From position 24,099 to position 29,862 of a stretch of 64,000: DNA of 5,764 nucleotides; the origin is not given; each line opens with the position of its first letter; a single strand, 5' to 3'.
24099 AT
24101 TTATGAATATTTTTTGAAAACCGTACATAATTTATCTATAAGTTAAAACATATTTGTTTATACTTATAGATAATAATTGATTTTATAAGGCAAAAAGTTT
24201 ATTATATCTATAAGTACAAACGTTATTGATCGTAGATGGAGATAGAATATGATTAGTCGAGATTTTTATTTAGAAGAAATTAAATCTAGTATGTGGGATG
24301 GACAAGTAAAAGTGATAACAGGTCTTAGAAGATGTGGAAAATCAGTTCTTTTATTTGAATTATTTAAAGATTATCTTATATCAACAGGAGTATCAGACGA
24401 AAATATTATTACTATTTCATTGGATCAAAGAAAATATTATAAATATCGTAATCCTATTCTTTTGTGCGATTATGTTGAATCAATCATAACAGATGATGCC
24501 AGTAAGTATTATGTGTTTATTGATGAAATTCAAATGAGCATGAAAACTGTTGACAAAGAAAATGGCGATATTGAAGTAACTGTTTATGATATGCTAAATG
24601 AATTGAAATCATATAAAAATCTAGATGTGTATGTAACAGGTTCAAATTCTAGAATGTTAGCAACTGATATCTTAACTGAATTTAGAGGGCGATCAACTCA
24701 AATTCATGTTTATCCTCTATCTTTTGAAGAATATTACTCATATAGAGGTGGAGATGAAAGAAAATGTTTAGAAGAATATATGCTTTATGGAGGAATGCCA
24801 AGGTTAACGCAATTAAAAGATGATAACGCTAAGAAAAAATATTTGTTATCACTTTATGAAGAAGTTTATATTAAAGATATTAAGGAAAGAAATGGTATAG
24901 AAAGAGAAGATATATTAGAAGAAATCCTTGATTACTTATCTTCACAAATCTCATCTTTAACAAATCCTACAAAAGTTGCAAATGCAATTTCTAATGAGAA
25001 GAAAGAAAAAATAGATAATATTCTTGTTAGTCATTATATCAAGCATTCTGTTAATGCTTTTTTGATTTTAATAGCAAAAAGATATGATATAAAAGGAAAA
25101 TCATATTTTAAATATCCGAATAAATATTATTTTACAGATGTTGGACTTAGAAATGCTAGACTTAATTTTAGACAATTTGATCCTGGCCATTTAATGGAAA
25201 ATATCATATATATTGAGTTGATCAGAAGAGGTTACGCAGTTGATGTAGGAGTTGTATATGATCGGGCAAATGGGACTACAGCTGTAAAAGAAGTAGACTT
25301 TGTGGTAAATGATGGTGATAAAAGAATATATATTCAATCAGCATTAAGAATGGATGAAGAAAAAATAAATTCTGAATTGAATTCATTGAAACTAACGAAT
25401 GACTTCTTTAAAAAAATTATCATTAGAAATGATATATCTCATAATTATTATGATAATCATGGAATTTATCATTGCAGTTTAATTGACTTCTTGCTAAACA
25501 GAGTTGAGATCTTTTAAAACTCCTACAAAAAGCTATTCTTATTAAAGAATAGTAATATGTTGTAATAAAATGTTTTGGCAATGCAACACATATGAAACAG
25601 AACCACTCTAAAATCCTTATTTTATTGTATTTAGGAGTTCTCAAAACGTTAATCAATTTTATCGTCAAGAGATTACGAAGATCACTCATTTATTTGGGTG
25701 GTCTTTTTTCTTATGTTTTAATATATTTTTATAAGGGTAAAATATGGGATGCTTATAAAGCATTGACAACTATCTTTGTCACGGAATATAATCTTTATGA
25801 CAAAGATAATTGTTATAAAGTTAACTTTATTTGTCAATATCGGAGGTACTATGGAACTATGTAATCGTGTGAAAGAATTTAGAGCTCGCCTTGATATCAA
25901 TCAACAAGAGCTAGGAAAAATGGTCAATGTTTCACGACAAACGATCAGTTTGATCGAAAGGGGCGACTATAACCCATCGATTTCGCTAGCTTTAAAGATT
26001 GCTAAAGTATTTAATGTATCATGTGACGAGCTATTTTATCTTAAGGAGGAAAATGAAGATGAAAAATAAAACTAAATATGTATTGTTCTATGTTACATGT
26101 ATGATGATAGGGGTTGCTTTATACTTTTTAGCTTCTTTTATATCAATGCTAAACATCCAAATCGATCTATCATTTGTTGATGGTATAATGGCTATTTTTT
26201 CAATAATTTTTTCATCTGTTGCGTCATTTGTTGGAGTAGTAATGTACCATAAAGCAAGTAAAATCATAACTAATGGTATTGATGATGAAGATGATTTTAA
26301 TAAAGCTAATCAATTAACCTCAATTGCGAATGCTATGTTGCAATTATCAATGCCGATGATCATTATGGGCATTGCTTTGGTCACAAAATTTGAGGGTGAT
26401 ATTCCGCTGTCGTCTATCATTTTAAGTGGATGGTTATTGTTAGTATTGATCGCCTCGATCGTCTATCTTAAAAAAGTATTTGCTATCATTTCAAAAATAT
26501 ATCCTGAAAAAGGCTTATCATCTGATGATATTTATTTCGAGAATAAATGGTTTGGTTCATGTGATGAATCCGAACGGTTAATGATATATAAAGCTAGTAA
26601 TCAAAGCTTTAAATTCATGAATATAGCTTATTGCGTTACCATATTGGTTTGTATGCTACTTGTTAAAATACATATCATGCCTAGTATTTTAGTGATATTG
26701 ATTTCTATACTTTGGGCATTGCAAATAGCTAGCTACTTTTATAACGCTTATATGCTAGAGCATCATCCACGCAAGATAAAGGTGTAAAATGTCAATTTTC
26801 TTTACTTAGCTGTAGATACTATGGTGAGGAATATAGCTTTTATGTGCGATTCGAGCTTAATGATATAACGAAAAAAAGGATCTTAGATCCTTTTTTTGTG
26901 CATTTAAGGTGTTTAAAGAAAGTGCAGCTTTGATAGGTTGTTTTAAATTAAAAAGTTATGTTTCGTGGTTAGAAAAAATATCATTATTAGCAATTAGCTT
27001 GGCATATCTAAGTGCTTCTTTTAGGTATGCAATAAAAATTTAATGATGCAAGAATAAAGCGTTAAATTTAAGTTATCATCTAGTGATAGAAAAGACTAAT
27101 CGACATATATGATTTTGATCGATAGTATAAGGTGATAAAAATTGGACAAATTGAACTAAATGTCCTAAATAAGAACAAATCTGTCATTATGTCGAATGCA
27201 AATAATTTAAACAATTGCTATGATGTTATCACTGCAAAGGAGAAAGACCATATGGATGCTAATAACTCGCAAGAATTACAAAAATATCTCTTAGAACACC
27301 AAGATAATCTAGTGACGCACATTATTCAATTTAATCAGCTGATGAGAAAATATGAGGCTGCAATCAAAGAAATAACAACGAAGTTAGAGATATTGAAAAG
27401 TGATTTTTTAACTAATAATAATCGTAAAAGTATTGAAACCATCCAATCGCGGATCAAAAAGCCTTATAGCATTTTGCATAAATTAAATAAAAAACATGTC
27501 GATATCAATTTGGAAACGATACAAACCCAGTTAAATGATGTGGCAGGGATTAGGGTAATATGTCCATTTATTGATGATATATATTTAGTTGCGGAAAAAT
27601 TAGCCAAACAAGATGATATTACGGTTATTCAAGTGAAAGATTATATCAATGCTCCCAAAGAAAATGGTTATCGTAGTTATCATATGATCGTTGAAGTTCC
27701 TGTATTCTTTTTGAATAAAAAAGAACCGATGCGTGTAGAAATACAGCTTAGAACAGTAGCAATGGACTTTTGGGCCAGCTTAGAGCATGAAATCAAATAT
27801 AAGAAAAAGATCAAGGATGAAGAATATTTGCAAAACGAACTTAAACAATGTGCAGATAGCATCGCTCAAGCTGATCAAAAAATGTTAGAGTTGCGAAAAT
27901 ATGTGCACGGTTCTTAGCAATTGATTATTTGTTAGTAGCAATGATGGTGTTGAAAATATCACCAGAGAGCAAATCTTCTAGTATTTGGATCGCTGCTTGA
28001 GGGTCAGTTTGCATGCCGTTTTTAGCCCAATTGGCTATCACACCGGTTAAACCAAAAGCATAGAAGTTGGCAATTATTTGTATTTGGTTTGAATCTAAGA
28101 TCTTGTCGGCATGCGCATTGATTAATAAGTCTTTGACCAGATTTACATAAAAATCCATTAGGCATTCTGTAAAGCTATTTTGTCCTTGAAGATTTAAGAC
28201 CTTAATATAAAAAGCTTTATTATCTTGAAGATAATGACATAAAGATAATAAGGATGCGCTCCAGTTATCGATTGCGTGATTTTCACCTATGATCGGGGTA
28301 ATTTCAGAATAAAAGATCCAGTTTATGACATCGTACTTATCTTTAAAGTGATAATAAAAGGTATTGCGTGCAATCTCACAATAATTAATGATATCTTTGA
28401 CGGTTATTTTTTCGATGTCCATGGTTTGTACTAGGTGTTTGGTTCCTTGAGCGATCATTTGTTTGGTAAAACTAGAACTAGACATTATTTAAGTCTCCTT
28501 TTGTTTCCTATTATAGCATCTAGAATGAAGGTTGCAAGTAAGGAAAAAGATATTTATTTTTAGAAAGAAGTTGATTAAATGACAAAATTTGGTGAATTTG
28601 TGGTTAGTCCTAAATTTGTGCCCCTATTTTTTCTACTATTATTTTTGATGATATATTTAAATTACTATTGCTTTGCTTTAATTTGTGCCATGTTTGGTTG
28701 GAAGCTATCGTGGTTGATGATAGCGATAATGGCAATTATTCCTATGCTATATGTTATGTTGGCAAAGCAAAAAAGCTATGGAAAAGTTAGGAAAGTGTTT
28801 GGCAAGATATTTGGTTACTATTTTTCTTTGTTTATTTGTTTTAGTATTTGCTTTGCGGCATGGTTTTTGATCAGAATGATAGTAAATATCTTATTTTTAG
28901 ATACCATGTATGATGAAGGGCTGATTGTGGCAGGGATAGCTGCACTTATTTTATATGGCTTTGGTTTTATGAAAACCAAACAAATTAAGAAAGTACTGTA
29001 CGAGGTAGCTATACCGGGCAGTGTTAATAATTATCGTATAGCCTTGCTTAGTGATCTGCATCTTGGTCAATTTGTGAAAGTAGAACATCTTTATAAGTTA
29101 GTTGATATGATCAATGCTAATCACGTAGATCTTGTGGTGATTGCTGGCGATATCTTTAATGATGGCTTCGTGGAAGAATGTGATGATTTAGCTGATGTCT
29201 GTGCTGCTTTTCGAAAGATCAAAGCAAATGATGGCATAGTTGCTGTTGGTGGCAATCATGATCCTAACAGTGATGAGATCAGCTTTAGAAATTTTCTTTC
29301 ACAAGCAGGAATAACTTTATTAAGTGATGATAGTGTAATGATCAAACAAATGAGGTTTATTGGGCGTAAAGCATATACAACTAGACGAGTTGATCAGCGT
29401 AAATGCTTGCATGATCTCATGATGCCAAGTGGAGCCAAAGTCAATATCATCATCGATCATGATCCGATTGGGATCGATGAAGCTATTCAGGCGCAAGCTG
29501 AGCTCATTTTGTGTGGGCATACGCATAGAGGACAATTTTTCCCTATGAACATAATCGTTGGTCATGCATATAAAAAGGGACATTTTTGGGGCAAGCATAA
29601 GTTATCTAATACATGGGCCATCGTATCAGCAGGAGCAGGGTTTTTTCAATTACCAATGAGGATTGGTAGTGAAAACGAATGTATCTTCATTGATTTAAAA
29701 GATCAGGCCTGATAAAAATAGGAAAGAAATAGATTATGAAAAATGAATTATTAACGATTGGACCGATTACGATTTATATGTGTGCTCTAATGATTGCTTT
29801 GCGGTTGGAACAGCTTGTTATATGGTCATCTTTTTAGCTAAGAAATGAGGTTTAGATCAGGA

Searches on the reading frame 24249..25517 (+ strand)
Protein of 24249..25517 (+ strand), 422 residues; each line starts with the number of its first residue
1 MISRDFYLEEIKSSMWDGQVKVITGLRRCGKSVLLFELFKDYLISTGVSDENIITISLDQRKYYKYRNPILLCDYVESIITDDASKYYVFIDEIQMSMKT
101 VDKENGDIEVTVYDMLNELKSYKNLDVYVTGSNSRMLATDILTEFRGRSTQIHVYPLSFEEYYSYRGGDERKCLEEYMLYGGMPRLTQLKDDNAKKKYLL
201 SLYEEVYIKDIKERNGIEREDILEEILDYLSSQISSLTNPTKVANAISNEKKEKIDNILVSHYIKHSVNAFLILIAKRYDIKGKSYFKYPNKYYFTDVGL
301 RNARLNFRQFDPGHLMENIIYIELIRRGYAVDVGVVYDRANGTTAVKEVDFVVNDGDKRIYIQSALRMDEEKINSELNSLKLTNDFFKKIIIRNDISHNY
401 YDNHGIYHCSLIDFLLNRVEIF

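Call 68: search_protein_families(library=pfam, proteins=[window:24249-25517:+], max_evalue=0.00001)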
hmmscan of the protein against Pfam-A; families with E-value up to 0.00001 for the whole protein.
window:24249-25517:+ (422 aa): 2 families
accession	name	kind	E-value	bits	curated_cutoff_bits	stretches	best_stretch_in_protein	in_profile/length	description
PF13173.12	AAA_14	-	2.2e-28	99.3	27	1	19-162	3-128/129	AAA domain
PF13635.12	DUF4143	-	8.5e-16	58.5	28.1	1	209-363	2-156/160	Domain of unknown function (DUF4143)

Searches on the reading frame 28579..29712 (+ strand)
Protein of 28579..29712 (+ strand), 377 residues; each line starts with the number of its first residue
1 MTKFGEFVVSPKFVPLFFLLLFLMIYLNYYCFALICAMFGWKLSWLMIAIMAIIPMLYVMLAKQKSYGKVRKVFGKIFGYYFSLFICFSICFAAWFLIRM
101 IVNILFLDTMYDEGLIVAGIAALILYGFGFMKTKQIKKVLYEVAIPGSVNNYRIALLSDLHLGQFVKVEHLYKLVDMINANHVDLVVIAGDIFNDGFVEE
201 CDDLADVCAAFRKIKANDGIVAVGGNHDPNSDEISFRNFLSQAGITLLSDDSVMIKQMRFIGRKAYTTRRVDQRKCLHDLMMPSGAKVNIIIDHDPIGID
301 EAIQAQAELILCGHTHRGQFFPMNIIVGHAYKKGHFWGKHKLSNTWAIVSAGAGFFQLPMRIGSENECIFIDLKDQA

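Call 68: search_protein_families(library=pfam, proteins=[window:28579-29712:+], max_evalue=0.00001)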
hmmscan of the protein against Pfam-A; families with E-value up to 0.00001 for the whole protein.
window:28579-29712:+ (377 aa): 2 families
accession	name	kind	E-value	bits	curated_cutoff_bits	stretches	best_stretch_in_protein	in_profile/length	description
PF00149.33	Metallophos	-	6.7e-14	53.2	21.5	1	153-317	2-190/191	Calcineurin-like phosphoesterase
PF12850.12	Metallophos_2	-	2.4e-08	34.6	27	1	153-318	2-119/154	Calcineurin-like phosphoesterase superfamily domain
